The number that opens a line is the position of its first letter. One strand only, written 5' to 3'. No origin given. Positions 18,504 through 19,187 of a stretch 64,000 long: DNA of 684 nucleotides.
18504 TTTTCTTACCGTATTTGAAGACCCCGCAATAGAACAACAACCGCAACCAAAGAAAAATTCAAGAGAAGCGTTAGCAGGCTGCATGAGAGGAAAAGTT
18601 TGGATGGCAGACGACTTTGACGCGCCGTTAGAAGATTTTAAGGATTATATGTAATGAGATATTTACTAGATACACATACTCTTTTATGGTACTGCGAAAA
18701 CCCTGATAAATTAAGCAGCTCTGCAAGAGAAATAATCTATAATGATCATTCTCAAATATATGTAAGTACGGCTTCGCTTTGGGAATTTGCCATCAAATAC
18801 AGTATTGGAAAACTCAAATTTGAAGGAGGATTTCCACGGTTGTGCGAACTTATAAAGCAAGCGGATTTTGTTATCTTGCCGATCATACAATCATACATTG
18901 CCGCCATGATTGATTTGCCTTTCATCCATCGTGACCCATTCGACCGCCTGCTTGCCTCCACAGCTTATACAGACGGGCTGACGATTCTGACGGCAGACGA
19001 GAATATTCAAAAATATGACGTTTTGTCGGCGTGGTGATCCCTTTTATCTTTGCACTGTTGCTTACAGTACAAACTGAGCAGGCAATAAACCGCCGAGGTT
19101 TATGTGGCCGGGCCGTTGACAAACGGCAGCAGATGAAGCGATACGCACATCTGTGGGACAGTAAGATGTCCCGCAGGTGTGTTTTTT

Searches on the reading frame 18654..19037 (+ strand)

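Call 76: search_protein_families(library=pfam, proteins=[window:18654-19037:+], max_evalue=0.001)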
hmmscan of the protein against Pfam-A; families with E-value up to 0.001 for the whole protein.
window:18654-19037:+ (127 aa): 1 family
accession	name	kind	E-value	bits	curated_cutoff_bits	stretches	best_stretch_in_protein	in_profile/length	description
PF01850.27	PIN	-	6.4e-15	56.3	23.6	1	3-122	1-118/120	PIN domain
